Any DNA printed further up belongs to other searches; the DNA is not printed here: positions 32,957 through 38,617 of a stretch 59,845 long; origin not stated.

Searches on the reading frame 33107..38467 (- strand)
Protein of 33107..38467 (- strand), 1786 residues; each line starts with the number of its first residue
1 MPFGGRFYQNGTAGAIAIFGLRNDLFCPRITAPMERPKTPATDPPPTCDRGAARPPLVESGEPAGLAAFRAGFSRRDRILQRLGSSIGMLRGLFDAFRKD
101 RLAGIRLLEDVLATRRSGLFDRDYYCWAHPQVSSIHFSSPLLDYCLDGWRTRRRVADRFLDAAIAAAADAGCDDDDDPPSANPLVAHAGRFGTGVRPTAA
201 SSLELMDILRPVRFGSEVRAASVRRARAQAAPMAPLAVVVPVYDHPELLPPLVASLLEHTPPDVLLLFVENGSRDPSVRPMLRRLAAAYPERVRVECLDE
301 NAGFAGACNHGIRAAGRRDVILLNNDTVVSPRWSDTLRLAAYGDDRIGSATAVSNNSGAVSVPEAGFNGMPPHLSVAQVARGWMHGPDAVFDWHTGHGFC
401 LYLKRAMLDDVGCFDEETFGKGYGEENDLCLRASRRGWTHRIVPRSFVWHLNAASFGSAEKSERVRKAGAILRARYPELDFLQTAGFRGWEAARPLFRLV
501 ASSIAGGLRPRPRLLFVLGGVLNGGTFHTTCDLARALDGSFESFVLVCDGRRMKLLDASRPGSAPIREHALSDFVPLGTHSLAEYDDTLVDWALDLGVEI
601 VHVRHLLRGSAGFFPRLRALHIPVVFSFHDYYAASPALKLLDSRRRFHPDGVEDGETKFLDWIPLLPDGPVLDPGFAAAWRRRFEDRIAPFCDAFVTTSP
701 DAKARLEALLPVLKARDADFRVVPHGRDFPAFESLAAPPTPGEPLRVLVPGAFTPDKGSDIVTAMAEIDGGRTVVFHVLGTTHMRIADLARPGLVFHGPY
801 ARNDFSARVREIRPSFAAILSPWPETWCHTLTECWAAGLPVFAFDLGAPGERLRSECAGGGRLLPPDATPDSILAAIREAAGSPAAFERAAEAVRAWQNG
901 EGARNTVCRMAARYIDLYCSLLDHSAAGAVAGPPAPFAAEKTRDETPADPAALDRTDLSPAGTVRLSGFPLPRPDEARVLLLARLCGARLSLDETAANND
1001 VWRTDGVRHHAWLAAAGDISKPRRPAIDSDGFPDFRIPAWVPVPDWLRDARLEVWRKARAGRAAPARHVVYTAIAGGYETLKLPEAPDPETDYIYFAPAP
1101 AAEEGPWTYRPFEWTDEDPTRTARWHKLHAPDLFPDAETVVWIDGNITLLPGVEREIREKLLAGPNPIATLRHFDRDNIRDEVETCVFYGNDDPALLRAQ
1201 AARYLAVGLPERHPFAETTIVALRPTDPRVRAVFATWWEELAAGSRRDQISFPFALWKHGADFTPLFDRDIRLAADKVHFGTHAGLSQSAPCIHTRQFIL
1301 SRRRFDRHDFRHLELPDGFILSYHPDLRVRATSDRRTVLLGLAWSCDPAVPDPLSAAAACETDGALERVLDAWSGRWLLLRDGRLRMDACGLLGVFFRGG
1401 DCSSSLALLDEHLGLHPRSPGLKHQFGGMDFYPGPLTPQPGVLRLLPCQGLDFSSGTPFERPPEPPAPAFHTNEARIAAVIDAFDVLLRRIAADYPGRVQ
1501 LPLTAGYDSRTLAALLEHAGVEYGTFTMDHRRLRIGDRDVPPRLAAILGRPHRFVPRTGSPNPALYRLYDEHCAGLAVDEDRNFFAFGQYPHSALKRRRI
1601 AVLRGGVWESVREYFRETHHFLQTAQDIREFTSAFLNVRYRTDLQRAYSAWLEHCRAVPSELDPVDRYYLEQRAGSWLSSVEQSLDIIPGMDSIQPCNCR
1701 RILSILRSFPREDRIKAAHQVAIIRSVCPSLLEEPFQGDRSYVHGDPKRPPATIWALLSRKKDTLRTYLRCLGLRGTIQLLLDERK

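Call 5: search_protein_families(library=pfam, proteins=[window:33107-38467:-], max_evalue=0.01)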
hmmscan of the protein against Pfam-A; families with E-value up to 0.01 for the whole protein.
window:33107-38467:- (1786 aa): 5 families
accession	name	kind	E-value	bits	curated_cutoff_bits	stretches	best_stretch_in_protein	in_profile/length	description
PF13641.12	Glyco_tranf_2_3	-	8.1e-15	55.9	27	1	235-461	2-222/230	Glycosyltransferase like family 2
PF00535.33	Glycos_transf_2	-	1.1e-13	52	23.3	1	238-334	2-96/168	Glycosyl transferase family 2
PF13439.12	Glyco_transf_4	-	1.4e-10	41.9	28.5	1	524-728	2-167/170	Glycosyltransferase Family 4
PF04765.19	TOD1_MUCI70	-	2.6e-05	24.2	21.4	1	1118-1258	141-288/314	TOD1/MUCI70, glycosyltransferase-like domain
PF13692.12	Glyco_trans_1_4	-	0.0012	19.6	27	1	747-879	4-138/142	Glycosyl transferases group 1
